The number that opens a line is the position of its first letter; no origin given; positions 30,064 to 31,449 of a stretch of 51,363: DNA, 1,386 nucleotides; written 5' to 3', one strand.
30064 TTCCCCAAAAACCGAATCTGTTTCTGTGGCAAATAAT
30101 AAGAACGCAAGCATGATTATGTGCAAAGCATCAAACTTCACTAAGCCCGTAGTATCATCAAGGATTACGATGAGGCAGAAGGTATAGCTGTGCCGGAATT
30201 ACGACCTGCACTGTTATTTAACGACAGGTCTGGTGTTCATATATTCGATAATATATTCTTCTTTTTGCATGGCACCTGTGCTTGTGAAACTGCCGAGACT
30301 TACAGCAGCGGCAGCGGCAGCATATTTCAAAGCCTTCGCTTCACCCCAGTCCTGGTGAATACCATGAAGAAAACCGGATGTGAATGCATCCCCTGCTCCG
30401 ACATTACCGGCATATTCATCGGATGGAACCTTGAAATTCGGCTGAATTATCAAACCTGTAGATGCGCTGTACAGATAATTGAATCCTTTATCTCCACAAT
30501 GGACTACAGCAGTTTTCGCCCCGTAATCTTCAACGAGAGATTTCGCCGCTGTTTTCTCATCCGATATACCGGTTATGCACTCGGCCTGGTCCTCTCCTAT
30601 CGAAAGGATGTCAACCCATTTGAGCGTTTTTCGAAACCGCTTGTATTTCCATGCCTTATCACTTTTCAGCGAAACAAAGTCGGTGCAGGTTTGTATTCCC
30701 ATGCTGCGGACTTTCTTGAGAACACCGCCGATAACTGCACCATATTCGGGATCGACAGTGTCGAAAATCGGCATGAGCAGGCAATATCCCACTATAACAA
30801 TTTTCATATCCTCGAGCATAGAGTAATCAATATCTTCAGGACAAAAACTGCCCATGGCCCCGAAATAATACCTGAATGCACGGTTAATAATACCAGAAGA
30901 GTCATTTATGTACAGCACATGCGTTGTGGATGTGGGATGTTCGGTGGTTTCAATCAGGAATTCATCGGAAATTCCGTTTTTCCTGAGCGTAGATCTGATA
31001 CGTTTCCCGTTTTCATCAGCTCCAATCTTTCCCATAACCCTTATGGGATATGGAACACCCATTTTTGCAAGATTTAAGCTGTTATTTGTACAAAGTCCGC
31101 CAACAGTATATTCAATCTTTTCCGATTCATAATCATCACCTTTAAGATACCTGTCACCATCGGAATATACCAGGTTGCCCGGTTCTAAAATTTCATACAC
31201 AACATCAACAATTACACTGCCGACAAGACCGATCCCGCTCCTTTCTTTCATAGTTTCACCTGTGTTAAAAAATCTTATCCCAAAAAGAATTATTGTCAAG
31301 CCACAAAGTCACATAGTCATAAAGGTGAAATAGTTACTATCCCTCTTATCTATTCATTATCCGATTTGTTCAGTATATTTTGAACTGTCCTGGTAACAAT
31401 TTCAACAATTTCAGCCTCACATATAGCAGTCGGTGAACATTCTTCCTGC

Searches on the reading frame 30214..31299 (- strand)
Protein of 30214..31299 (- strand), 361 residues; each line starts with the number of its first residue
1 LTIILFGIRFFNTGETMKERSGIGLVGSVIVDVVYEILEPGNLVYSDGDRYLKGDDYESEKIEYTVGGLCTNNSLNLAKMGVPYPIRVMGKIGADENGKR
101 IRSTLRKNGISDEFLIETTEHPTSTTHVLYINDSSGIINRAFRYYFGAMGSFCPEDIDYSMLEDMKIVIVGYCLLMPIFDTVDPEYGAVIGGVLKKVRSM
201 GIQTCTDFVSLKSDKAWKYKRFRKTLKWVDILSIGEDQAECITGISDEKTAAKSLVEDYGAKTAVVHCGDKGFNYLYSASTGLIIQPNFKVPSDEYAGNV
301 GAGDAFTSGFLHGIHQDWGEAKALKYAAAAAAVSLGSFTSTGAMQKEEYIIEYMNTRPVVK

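Call 85: search_protein_families(library=pfam, proteins=[window:30214-31299:-], max_evalue=0.0001)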
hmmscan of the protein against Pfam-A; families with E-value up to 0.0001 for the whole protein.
window:30214-31299:- (361 aa): 1 family
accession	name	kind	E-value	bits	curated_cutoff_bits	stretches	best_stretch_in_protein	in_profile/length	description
PF00294.29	PfkB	-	1.1e-24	87.8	25.8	1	53-340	22-295/302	pfkB family carbohydrate kinase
